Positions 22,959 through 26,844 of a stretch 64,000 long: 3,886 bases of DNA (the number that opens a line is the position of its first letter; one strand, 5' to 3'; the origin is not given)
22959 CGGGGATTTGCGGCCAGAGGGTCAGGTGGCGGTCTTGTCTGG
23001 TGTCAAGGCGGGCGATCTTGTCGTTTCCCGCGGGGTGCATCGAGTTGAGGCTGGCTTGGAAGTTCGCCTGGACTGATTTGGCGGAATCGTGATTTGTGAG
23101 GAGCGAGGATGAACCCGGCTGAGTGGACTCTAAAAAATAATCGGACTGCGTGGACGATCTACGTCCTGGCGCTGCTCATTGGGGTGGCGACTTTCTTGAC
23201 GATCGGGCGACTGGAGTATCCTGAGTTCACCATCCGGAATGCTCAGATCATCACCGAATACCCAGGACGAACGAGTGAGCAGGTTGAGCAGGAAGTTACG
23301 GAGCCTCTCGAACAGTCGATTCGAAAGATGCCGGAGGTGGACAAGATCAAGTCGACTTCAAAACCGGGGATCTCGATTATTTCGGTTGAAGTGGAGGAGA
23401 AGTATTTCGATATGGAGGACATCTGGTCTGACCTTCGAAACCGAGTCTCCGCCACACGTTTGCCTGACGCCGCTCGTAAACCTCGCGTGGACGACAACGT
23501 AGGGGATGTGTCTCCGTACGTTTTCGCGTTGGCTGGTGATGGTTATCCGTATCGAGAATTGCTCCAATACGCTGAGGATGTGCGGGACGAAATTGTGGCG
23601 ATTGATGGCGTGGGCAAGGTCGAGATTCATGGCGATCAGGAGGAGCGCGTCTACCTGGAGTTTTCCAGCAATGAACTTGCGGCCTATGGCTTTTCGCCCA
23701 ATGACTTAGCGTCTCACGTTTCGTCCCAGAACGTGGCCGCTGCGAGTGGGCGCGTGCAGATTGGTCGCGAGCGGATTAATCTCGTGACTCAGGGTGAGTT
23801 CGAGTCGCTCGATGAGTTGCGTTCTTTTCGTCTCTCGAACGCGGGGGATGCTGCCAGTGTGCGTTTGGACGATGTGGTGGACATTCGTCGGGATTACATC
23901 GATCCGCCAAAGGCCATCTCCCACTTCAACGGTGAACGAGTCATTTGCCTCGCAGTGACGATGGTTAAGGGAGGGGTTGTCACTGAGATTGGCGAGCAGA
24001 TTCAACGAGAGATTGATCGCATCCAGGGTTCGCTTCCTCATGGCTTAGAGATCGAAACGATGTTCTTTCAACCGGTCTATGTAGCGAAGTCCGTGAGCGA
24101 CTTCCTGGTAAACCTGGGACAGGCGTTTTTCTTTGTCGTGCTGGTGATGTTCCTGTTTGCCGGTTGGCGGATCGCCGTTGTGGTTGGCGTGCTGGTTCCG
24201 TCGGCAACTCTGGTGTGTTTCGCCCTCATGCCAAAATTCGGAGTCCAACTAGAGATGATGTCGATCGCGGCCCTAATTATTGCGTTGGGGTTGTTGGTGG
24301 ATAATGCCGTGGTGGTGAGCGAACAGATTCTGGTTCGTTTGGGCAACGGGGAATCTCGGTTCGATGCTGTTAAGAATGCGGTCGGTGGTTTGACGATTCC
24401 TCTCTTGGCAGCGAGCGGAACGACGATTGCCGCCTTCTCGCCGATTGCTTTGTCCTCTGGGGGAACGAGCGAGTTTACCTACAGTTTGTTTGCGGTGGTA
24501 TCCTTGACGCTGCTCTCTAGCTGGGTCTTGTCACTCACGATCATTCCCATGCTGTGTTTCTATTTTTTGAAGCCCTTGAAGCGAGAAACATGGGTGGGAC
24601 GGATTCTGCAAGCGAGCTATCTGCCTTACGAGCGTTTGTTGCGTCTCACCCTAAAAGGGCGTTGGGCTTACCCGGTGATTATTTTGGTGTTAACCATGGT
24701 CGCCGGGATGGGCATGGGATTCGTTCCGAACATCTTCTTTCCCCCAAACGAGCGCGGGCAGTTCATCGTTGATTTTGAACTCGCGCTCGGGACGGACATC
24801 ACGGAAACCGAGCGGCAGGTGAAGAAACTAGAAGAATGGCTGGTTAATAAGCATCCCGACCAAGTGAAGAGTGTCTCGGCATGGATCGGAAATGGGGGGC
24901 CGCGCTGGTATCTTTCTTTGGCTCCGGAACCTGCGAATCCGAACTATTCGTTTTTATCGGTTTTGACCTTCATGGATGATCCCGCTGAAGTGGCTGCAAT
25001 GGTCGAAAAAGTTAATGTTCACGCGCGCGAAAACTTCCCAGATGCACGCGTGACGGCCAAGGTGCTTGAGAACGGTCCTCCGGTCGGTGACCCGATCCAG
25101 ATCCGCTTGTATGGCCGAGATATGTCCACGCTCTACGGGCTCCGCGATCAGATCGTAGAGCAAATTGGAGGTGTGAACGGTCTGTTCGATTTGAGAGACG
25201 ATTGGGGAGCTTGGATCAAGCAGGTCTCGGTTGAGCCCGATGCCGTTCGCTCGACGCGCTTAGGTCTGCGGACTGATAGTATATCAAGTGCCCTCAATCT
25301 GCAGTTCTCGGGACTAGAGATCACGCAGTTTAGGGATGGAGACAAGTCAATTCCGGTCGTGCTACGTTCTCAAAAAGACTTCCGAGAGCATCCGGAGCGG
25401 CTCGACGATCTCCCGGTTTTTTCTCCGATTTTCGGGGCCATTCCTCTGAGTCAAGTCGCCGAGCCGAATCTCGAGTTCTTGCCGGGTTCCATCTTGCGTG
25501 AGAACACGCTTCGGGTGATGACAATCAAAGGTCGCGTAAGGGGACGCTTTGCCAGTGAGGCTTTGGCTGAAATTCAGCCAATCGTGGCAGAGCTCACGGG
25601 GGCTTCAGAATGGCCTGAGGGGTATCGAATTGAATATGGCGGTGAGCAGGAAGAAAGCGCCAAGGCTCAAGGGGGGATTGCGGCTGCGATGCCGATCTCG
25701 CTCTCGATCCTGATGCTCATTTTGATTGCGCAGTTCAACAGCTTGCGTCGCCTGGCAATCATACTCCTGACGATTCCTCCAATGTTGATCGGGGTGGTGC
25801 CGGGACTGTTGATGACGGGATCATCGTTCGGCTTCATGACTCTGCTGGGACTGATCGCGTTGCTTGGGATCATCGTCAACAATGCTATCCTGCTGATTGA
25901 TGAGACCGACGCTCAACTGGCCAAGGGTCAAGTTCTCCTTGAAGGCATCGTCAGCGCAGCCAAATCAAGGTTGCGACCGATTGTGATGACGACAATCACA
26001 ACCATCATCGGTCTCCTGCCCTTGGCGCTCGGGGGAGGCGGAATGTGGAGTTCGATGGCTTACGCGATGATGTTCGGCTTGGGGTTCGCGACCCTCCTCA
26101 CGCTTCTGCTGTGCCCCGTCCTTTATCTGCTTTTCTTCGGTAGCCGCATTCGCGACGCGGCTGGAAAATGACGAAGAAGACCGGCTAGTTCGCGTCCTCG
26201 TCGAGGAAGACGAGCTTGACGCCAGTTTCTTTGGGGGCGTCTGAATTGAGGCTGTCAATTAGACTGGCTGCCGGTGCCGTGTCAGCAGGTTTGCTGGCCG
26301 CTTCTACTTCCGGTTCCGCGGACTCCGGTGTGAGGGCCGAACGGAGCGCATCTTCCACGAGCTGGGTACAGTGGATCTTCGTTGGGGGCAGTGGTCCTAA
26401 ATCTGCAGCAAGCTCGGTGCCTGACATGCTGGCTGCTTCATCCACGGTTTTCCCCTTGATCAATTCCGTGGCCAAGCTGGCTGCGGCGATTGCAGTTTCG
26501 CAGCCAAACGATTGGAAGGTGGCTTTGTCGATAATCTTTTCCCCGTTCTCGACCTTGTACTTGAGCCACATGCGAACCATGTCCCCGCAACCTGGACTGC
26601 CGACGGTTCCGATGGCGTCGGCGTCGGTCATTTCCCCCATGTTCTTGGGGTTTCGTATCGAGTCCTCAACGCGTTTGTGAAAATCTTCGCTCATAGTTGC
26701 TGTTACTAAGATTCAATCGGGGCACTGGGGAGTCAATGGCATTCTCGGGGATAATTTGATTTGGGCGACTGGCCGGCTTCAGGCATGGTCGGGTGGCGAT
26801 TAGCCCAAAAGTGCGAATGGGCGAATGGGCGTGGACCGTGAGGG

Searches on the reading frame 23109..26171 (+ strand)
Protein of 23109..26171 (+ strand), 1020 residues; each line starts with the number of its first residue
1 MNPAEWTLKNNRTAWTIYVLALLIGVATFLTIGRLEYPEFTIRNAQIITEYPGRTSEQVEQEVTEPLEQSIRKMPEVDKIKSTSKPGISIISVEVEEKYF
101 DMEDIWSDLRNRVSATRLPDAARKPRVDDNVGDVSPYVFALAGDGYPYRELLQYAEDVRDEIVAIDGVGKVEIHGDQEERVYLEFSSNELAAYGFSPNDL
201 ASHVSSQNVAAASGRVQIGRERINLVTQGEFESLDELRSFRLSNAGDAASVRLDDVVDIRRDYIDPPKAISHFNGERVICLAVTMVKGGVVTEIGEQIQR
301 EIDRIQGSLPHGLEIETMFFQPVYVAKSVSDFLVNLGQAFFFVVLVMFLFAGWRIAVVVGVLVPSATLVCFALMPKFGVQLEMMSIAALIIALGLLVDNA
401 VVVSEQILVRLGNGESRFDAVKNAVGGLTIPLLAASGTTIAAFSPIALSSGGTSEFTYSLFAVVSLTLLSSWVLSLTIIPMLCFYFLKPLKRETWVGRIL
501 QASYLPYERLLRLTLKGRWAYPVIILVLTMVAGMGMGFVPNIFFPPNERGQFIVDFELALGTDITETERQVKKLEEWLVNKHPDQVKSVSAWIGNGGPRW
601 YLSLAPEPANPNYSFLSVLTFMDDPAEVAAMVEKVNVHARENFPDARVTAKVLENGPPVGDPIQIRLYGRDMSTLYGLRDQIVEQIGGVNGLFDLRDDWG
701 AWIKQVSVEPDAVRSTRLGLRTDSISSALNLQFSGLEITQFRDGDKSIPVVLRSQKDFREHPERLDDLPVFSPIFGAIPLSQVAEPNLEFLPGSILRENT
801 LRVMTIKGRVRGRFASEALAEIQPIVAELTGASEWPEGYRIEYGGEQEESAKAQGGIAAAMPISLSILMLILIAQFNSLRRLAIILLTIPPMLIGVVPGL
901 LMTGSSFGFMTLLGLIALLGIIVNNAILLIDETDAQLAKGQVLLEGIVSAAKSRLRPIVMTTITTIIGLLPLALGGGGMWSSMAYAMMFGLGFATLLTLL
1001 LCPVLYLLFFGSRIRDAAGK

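Call 8: search_protein_families(library=pfam, proteins=[window:23109-26171:+], max_evalue=0.001)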
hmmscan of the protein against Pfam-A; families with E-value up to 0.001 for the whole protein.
window:23109-26171:+ (1020 aa): 3 families
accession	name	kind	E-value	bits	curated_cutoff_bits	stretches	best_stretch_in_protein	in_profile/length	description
PF00873.25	ACR_tran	-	4.3e-176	587.9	28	1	13-1009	11-1020/1021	AcrB/AcrD/AcrF family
PF02355.23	SecD_SecF_C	-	7.2e-10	39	20.5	1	854-1005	30-182/189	Protein export membrane protein SecD/SecF, C-terminal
PF03176.21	MMPL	-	0.00034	20.1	20.5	1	805-1008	93-301/333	MMPL family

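Call 44: search_protein_families(library=pfam, proteins=[P0005], max_evalue=10)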
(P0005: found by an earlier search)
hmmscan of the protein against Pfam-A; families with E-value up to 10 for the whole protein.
P0005 (220 aa): 1 family
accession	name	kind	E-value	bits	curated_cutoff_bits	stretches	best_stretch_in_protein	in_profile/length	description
PF07589.16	PEP-CTERM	-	0.068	13.7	20.7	1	188-213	1-24/24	PEP-CTERM motif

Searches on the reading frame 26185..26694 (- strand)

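Call 8: search_protein_families(library=pfam, proteins=[window:26185-26694:-], max_evalue=0.001)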
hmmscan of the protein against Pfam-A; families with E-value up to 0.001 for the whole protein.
window:26185-26694:- (169 aa): 1 family
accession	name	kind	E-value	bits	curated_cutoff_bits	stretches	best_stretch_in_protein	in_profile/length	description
PF01592.21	NifU_N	-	1.6e-32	112.8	22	1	5-121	2-117/127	NifU-like N terminal domain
